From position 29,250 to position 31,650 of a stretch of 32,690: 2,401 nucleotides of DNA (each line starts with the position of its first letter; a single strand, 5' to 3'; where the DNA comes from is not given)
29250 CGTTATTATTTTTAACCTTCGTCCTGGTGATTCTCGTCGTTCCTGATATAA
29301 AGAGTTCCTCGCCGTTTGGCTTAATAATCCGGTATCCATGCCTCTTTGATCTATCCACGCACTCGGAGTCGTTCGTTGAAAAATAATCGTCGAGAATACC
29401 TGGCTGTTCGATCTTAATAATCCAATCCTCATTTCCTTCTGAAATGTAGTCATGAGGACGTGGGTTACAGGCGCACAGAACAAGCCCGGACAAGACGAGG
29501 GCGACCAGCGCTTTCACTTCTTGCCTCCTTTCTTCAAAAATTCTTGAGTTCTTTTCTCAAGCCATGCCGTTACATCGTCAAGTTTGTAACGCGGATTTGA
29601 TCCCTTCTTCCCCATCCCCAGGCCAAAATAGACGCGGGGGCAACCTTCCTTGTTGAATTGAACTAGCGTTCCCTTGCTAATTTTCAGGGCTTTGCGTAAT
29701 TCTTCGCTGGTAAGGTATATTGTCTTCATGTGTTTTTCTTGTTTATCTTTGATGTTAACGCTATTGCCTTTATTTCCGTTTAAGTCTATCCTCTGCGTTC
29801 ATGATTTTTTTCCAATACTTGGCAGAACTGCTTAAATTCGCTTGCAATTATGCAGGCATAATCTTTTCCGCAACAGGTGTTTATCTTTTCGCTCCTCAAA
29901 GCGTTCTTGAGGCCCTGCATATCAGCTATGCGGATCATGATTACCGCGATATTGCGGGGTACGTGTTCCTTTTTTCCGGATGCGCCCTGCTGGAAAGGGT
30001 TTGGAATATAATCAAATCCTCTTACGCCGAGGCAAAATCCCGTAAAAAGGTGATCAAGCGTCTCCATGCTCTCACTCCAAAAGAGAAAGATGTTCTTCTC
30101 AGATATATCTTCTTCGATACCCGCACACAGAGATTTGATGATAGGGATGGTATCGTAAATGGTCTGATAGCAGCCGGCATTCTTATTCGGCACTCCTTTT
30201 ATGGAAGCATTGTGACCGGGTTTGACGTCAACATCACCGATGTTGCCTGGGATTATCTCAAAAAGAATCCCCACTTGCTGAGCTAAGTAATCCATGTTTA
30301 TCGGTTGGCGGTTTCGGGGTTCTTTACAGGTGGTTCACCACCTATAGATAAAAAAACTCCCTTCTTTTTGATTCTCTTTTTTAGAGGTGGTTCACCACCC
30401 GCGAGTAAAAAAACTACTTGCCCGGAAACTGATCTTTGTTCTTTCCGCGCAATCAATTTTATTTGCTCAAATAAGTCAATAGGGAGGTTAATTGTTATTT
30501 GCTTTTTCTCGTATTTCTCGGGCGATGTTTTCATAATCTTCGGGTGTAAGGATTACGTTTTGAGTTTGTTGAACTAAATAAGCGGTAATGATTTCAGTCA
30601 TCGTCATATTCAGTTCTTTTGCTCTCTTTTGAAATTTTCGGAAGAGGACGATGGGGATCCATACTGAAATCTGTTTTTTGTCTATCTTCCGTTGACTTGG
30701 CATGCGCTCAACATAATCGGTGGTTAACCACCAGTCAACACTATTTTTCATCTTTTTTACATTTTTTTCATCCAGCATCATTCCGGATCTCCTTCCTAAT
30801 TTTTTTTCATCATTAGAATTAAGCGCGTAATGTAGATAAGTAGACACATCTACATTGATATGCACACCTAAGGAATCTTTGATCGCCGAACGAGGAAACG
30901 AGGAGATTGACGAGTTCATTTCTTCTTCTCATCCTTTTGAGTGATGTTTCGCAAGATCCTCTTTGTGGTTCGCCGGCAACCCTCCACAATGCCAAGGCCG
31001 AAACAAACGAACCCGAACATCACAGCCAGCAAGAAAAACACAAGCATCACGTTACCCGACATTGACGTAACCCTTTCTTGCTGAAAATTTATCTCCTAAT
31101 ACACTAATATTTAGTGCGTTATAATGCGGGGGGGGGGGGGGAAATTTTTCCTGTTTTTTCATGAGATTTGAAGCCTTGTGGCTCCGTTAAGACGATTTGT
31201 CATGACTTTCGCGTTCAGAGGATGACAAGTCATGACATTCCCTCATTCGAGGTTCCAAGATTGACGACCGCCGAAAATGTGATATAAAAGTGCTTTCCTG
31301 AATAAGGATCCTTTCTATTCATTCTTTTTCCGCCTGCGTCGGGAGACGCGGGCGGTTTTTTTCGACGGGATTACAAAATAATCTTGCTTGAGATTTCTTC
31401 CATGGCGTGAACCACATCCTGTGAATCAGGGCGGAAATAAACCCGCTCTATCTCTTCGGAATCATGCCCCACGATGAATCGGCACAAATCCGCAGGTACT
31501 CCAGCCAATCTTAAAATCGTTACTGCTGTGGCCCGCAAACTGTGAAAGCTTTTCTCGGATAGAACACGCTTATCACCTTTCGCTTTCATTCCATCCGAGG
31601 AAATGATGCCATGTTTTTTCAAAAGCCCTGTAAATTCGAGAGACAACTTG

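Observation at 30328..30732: Three copies of the 14-bp palindrome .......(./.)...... interleaved with two tandem RHH regulator genes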

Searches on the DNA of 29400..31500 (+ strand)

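Call 8: search_dna_similar(query=window:29500-31400:+, collection=phages, mode=distant, max_rows=20)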
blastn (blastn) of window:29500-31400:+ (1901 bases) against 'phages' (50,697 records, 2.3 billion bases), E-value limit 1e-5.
Records with a match: 1; places in all: 1; records where one place covers at least 80% of the query: 1.
Best place of each record, by identity: >=99% 1.
By first word of the organism name: Akkermansia 1.
By host as written in the record: Akkermansia muciniphila NBRC 114322 1.
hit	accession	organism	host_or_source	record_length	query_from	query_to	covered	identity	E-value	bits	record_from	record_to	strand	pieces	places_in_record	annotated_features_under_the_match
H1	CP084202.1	Akkermansia phage DTMo-2021a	Akkermansia muciniphila NBRC 114322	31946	1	1901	100%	99.8%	0e+0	3408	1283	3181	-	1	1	record has no annotation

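Call 12: get_annotated_region(hit=H1, flank=1500)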
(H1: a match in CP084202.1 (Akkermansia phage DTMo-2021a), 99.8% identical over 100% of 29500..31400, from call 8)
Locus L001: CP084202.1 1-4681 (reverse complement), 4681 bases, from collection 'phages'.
description: Akkermansia phage DTMo-2021a, complete sequence.
organism: Akkermansia phage DTMo-2021a (NCBI taxid 2879120)
taxonomy: Viruses; Duplodnaviria; Heunggongvirae; Uroviricota; Caudoviricetes
host: Akkermansia muciniphila NBRC 114322; source: -; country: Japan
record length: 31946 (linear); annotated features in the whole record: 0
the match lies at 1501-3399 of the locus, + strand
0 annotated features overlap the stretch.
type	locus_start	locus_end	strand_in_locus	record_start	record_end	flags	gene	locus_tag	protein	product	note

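Call 46: search_rna_families(source=window, start=29400, end=31500, threshold=evalue, max_evalue=1)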
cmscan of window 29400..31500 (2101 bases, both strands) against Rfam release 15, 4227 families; matches with E-value up to 1: 2.
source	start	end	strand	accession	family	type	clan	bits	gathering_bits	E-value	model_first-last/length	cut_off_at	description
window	30729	30779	-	RF01306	sR52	Gene; snRNA; snoRNA; CD-box;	-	18.4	50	0.7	1-60/60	no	Small nucleolar RNA sR52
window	31181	31239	-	RF02475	GlsR6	Gene; snRNA; snoRNA; CD-box;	-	16.5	75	0.94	1-59/59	no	Small nucleolar RNA GlsR6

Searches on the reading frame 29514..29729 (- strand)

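Call 6: search_protein_families(library=pfam, proteins=[window:29514-29729:-], max_evalue=1)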
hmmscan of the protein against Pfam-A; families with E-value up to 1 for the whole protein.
window:29514-29729:- (71 aa): 2 families
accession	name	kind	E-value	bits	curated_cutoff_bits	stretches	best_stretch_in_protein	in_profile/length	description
PF12728.13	HTH_17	-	8.6e-05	23.2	27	1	5-60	1-50/51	Helix-turn-helix domain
PF04046.21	PSP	-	0.16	12.2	19.6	1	8-22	6-20/46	PSP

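Call 7: search_protein_families(library=phrogs, proteins=[window:29514-29729:-], max_evalue=0.1)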
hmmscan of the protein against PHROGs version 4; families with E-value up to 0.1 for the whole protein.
window:29514-29729:- (71 aa): 6 families
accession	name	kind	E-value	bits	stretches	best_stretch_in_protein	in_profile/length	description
phrog_668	-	DNA, RNA and nucleotide metabolism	1.8e-06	28.8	1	5-68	63-121/181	HTH DNA binding protein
phrog_4745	-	DNA, RNA and nucleotide metabolism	0.00029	21.6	1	5-64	31-91/107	DNA binding protein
phrog_66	-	integration and excision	0.00052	20.8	1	5-67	93-150/412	excisionase and transcriptional regulator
phrog_57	-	head and packaging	0.0023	18.8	1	5-64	12-66/199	terminase small subunit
phrog_10458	-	unknown function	0.016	16.4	1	3-34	37-68/91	-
phrog_1553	-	integration and excision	0.092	13.4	0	5-56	4-58/65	excisionase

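Call 74: search_protein_families(library=ncbifam, proteins=[window:29514-29729:-], max_evalue=0.1)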
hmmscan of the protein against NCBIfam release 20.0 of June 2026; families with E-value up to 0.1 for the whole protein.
window:29514-29729:- (71 aa): 2 families
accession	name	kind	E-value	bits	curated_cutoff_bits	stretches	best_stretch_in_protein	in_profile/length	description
NF058628.1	small_PFL1563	equivalog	0.01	15.4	60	1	55-70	11-26/51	PFL_1563 family small protein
TIGR01764.1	excise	domain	0.081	13.3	28.8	0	5-58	1-48/49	excisionase family DNA-binding protein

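Call 75: search_protein_families(library=padloc, proteins=[window:29514-29729:-], max_evalue=0.1)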
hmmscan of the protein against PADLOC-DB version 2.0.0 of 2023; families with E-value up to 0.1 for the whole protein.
window:29514-29729:- (71 aa): 0 families

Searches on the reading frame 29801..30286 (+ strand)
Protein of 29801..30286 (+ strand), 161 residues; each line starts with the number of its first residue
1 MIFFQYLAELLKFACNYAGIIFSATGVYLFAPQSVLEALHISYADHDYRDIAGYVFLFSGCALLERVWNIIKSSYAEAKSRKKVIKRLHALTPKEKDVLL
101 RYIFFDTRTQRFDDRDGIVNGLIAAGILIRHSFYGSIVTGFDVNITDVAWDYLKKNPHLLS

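Call 6: search_protein_families(library=pfam, proteins=[window:29801-30286:+], max_evalue=1)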
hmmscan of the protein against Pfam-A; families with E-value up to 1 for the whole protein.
window:29801-30286:+ (161 aa): 1 family
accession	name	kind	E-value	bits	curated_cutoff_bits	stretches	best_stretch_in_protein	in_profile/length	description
PF14163.11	SieB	-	1.5e-19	70.5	26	1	24-157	7-147/147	Super-infection exclusion protein B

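Call 7: search_protein_families(library=phrogs, proteins=[window:29801-30286:+], max_evalue=0.1)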
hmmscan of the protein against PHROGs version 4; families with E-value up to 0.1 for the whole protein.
window:29801-30286:+ (161 aa): 1 family
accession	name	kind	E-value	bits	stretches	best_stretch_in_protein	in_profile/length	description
phrog_27214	-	unknown function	0.084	14.2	0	73-99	33-59/70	-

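Call 74: search_protein_families(library=ncbifam, proteins=[window:29801-30286:+], max_evalue=0.1)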
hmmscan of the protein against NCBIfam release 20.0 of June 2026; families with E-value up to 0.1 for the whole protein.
window:29801-30286:+ (161 aa): 1 family
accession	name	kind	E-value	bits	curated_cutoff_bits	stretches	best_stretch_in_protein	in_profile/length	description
TIGR02931.1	anfK_nitrog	equivalog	0.083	11.6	853.85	1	129-156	139-166/461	Fe-only nitrogenase subunit beta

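Call 75: search_protein_families(library=padloc, proteins=[window:29801-30286:+], max_evalue=0.1)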
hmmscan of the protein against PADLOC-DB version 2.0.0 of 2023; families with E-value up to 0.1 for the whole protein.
window:29801-30286:+ (161 aa): 0 families

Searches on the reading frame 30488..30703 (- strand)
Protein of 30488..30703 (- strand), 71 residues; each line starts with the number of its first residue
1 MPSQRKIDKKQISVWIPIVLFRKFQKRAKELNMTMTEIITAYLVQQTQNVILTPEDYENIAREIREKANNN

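Call 14: find_related_loci(query=window:30488-30703:-, collection=viral_contigs, flank=2500)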
Query window:30488-30703:- (71 aa) in viral_contigs; peptide patterns used: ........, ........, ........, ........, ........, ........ (x = any residue, [..] = any of these).
25 stretches matched a pattern; 11 encode a relative of the query (tblastn E <= 1e-3); 11 distinct loci.
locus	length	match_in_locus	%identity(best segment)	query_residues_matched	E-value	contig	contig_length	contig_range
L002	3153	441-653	100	1-71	1e-45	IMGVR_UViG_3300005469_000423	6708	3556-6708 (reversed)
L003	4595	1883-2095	99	1-71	3e-45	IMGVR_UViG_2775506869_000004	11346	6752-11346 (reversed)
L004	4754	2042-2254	100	1-71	2e-45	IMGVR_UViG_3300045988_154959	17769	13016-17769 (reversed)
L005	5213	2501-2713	100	1-71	2e-45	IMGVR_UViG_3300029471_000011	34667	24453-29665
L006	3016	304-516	100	1-71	2e-45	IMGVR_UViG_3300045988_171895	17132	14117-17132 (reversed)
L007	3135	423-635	100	1-71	2e-45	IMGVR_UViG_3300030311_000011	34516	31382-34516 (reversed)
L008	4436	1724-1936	100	1-71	2e-45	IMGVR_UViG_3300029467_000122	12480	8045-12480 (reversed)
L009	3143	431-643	100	1-71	2e-45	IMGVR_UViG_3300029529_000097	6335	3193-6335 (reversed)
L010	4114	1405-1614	97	1-70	1e-42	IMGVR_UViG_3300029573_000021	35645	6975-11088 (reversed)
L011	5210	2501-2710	91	1-70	8e-41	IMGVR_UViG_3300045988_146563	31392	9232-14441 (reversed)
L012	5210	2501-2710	90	1-70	2e-40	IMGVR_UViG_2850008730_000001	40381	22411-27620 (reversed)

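Call 31: find_related_loci(query=A3, collection=genome_contigs, flank=2500)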
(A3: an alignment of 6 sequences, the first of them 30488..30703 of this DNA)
Query A3 (71 aa) in genome_contigs; peptide patterns used: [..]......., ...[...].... (x = any residue, [..] = any of these).
301 stretches matched a pattern; 2 encode a relative of the query (tblastn E <= 1e-3); 2 distinct loci.
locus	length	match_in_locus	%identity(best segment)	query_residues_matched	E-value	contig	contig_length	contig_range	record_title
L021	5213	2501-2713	97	1-71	2e-44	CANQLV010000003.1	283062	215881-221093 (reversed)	MAG: Akkermansia muciniphila isolate Lapin-015__bin23 genome assembly, contig: Lapin-015__NODE_8_length_283062_cov_16.28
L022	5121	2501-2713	92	1-71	2e-42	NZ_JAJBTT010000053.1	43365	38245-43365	MAG: Akkermansia sp. isolate U_126901 U_126901=NODE_60_length_43365_cov_43.551720, whole genome shotgun sequence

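Call 32: find_related_loci(query=A3, collection=metagenome_contigs, flank=1500)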
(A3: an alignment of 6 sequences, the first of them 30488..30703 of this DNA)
Query A3 (71 aa) in metagenome_contigs; peptide patterns used: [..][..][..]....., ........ (x = any residue, [..] = any of these).
488 stretches matched a pattern; 22 encode a relative of the query (tblastn E <= 1e-3); 22 distinct loci.
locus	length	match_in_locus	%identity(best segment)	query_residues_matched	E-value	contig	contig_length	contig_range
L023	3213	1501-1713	100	1-71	1e-45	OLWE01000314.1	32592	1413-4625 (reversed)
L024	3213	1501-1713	100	1-71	1e-45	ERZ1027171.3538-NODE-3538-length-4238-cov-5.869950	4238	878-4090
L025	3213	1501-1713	100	1-71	2e-45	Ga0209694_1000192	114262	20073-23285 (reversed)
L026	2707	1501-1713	100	1-71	2e-45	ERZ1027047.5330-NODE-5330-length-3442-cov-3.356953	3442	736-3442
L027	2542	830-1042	100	1-71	2e-45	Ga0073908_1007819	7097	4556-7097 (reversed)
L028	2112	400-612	100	1-71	2e-45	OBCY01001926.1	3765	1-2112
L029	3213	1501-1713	100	1-71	3e-45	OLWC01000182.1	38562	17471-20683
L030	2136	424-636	100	1-71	3e-45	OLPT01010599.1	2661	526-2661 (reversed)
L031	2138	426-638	99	1-71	4e-45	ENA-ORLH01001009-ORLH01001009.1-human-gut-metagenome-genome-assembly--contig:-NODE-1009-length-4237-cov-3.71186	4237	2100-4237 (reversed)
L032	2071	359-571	100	1-71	3e-45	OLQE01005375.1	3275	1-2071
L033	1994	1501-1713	100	1-71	4e-45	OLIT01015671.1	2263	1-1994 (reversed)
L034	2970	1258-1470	99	1-71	4e-45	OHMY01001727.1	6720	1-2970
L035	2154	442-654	100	1-71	3e-45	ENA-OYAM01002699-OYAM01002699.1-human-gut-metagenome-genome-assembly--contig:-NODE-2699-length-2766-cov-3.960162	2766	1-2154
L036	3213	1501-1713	99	1-71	7e-45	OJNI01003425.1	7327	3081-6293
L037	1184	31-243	100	1-71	3e-46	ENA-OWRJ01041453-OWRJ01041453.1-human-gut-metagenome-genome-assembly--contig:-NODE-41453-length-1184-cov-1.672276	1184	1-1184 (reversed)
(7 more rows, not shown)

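Call 48: search_solved_structures(query=A3, max_evalue=10)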
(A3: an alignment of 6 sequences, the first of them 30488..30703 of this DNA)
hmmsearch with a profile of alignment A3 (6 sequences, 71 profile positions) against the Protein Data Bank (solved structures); distinct sequences matched with E-value up to 10: 2.
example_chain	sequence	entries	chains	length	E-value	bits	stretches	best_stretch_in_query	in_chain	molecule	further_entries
4gkl_A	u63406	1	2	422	1.5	11.8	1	21-34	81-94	Alpha-amylase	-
7wj0_A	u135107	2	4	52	1.5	11.8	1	17-40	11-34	Antitoxin MazE6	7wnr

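Call 71: search_protein_families(library=pfam, proteins=[L005:2912-3703:+, L012:2877-3302:-], max_evalue=0.01)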
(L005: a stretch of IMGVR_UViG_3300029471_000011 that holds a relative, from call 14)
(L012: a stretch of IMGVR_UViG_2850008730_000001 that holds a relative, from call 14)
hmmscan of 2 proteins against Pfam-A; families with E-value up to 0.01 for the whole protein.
L005:2912-3703:+ (263 aa): 2 families
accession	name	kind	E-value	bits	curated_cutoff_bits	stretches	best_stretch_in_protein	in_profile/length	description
PF02498.22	Bro-N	-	8.2e-28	97.3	25.6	1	17-101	2-96/96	BRO family, N-terminal domain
PF03374.19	ANT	-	3.3e-27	95.4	25.3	1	143-252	1-106/108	Phage antirepressor protein KilAC domain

L012:2877-3302:- (141 aa): 1 family
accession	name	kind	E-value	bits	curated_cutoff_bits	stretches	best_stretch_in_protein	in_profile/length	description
PF15943.11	YdaS_toxin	-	0.00054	20.2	30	1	21-57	14-50/65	Bacterial toxin YdaS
